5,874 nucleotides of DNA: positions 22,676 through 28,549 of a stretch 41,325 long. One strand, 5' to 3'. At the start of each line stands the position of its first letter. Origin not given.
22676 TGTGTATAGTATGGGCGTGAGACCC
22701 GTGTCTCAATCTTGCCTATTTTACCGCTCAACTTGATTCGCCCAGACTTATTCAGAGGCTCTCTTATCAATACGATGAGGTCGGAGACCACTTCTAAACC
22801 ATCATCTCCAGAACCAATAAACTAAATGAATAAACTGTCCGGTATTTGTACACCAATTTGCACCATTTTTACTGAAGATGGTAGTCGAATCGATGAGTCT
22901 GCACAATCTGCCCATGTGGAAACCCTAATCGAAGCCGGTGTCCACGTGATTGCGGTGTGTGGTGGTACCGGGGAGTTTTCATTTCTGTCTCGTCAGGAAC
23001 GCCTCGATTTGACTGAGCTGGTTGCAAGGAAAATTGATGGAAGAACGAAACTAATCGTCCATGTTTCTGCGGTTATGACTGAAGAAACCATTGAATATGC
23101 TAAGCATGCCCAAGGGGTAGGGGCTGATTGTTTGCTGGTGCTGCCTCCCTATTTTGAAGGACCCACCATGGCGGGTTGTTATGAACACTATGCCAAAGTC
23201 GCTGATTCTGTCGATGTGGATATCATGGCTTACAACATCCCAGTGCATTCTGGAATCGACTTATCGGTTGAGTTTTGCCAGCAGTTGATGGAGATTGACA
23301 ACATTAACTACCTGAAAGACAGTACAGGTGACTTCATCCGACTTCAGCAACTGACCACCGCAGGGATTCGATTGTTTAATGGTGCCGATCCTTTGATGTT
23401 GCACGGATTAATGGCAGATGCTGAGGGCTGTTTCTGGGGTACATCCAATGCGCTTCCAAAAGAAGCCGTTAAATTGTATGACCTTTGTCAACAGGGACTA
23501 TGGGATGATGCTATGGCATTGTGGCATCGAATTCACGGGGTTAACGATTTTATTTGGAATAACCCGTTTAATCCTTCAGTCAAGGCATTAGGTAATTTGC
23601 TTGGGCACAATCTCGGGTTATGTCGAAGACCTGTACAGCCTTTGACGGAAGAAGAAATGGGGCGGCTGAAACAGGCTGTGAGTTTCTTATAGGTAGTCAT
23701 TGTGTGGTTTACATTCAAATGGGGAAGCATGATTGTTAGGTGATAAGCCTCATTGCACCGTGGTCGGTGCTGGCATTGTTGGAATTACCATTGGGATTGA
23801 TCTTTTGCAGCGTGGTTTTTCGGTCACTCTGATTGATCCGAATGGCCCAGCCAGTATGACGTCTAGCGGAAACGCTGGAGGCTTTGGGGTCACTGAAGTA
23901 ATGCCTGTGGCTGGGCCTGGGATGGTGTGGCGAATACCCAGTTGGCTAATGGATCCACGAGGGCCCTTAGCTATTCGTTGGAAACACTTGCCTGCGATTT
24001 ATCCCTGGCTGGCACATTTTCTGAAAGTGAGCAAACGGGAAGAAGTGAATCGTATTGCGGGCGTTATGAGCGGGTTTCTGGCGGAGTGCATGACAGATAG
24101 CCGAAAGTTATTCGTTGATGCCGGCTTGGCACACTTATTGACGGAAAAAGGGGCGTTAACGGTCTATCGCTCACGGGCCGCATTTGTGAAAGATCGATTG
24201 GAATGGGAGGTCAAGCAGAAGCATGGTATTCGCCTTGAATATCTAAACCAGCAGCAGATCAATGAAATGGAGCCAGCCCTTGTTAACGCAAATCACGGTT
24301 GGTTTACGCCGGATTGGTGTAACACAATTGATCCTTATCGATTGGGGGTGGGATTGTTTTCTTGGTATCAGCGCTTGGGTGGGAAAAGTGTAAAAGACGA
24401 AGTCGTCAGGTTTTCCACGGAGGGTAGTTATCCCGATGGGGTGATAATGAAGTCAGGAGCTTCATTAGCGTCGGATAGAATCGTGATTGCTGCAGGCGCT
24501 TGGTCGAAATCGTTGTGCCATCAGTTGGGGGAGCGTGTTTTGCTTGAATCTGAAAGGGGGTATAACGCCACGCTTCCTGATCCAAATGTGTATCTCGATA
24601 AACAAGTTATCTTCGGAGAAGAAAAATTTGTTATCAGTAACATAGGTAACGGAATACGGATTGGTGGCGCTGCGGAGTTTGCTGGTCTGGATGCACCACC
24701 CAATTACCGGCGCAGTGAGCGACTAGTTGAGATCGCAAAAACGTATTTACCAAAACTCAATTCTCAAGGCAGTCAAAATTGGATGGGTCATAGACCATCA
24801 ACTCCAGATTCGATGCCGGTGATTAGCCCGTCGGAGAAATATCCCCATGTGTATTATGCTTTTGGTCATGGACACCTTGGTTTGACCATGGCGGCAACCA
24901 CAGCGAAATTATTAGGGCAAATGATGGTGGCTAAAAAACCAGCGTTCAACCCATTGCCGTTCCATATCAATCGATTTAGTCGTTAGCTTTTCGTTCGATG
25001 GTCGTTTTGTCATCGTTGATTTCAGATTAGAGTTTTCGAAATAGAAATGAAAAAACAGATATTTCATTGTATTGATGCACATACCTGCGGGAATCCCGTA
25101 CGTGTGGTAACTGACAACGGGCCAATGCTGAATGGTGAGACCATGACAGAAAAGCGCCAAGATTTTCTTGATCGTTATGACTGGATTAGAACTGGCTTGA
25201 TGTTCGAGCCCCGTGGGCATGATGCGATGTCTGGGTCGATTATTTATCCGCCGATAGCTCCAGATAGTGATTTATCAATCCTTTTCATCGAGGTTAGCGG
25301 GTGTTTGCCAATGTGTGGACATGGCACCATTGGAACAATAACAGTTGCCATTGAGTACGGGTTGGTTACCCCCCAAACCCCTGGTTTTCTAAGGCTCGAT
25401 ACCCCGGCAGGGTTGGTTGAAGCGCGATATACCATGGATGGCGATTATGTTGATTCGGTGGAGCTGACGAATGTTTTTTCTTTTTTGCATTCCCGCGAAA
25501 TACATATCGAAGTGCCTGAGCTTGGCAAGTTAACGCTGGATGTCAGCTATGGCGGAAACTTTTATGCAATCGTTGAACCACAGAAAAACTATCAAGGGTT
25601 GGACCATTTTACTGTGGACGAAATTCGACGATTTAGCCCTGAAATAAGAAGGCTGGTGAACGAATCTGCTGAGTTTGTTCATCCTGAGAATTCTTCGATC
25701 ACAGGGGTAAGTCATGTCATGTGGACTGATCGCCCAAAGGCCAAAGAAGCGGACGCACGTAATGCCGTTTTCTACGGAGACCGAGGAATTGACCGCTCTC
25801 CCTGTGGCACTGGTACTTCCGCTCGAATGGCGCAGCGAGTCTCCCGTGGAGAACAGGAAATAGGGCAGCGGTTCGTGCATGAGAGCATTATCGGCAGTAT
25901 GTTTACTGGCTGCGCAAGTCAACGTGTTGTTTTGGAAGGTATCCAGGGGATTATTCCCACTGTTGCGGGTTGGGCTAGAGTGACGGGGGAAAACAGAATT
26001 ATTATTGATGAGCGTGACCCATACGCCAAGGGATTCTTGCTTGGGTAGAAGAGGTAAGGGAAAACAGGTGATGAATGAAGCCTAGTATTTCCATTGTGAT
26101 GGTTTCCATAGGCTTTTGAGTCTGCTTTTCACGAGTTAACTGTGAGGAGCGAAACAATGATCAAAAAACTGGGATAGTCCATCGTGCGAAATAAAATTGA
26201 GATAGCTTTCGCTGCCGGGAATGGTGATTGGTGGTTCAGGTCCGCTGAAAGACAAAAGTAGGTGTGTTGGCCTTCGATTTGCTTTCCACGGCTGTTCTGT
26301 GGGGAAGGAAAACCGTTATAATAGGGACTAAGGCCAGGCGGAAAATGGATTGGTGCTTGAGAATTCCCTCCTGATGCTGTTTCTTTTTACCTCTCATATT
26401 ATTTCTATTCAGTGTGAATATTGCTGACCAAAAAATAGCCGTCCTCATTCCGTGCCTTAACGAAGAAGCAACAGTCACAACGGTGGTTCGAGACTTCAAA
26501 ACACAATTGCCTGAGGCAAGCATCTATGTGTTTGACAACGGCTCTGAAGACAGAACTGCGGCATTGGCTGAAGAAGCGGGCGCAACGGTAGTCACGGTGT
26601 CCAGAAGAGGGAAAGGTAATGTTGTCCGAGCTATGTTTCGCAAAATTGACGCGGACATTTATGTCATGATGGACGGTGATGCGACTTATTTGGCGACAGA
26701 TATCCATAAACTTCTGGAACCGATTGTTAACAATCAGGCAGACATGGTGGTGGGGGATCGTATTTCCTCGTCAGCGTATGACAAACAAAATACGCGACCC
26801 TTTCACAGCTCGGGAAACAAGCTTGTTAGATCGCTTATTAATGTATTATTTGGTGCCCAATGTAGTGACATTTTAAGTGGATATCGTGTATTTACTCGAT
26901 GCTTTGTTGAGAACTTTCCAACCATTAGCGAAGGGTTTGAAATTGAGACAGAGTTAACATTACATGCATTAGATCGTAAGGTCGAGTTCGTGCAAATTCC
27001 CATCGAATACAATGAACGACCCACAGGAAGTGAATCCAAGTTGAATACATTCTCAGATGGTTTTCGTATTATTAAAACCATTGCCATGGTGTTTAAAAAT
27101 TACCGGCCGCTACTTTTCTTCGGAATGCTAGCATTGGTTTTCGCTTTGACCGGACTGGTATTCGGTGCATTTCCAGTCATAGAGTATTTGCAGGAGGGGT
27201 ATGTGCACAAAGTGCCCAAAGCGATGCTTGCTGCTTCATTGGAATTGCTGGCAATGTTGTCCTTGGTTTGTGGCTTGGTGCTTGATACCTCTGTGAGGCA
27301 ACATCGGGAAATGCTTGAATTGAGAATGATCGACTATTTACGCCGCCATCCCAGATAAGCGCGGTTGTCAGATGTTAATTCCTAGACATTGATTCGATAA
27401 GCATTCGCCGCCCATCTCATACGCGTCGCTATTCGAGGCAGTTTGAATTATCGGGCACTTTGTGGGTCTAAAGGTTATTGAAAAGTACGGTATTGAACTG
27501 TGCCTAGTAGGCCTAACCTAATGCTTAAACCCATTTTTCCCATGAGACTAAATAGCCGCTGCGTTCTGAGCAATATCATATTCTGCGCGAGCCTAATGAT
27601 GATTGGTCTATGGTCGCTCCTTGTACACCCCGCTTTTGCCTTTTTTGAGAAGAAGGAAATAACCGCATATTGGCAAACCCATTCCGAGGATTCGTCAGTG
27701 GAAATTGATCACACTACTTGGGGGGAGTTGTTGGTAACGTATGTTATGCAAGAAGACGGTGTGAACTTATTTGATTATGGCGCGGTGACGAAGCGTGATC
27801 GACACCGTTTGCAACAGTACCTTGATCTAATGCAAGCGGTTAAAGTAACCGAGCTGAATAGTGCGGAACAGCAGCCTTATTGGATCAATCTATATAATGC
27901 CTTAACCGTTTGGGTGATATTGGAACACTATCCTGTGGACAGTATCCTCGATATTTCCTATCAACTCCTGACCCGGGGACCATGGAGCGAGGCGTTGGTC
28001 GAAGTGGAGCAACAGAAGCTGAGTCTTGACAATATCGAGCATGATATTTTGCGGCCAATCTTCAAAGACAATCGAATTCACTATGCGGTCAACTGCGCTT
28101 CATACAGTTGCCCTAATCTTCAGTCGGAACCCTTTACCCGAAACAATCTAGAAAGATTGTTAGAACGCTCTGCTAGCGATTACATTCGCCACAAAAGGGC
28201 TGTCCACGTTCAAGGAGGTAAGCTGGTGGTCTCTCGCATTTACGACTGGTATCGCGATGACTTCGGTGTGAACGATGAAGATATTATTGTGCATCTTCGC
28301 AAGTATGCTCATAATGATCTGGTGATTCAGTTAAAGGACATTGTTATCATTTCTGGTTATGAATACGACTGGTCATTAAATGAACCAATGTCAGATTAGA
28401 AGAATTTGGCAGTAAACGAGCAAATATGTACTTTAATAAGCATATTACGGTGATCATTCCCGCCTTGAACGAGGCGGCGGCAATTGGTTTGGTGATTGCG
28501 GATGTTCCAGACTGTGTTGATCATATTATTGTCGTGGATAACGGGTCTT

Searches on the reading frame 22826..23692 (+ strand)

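Call 7: search_protein_families(library=pfam, proteins=[window:22826-23692:+], max_evalue=0.001)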
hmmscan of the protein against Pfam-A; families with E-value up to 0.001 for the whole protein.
window:22826-23692:+ (288 aa): 1 family
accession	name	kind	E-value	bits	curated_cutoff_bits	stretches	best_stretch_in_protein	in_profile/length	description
PF00701.28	DHDPS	-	1.9e-58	197.9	22.1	1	4-286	2-287/289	Dihydrodipicolinate synthetase family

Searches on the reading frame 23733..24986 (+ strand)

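Call 7: search_protein_families(library=pfam, proteins=[window:23733-24986:+], max_evalue=0.001)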
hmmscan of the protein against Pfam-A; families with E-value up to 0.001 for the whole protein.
window:23733-24986:+ (417 aa): 1 family
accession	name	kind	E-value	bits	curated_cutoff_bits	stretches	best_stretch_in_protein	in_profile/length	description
PF01266.30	DAO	-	5.6e-55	187.7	27.9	1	9-396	3-352/353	FAD dependent oxidoreductase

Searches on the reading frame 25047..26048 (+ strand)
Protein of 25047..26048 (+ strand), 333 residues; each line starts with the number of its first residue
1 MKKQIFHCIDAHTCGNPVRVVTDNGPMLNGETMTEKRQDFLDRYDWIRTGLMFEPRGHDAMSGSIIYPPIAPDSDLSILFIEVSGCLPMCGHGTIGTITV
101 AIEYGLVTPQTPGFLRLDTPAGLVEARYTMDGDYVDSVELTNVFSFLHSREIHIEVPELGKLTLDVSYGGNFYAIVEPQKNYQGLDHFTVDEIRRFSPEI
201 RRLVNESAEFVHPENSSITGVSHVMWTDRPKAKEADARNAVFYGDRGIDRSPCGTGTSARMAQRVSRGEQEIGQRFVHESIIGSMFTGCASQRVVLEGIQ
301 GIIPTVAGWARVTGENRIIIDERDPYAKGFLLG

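Call 7: search_protein_families(library=pfam, proteins=[window:25047-26048:+], max_evalue=0.001)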
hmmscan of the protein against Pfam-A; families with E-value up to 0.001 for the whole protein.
window:25047-26048:+ (333 aa): 1 family
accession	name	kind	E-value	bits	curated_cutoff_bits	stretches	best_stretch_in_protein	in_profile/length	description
PF05544.16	Pro_racemase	-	3.6e-120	401.4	27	1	8-330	1-324/325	Proline racemase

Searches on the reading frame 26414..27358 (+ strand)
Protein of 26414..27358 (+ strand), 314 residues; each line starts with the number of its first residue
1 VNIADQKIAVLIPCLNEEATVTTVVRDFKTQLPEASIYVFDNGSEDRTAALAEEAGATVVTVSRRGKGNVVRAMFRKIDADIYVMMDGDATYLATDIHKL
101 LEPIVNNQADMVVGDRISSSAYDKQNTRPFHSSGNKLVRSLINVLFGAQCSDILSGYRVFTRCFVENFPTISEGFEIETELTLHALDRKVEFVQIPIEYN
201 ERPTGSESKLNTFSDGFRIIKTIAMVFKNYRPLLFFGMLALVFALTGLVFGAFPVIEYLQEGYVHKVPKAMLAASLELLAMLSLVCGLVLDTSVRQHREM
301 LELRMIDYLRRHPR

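Call 7: search_protein_families(library=pfam, proteins=[window:26414-27358:+], max_evalue=0.001)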
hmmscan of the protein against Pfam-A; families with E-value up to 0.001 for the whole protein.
window:26414-27358:+ (314 aa): 2 families
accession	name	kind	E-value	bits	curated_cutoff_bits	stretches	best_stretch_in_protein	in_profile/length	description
PF00535.33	Glycos_transf_2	-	8.3e-19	68.6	23.3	1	10-158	2-157/168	Glycosyl transferase family 2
PF13641.12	Glyco_tranf_2_3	-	9.1e-09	36.1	27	1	7-114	2-121/230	Glycosyltransferase like family 2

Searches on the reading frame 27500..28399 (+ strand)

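Call 7: search_protein_families(library=pfam, proteins=[window:27500-28399:+], max_evalue=0.001)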
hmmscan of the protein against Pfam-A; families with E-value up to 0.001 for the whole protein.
window:27500-28399:+ (299 aa): 1 family
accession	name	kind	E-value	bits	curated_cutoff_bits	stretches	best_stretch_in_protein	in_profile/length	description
PF04784.19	DUF547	-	1.1e-23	84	27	1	117-229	2-125/125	Protein of unknown function, DUF547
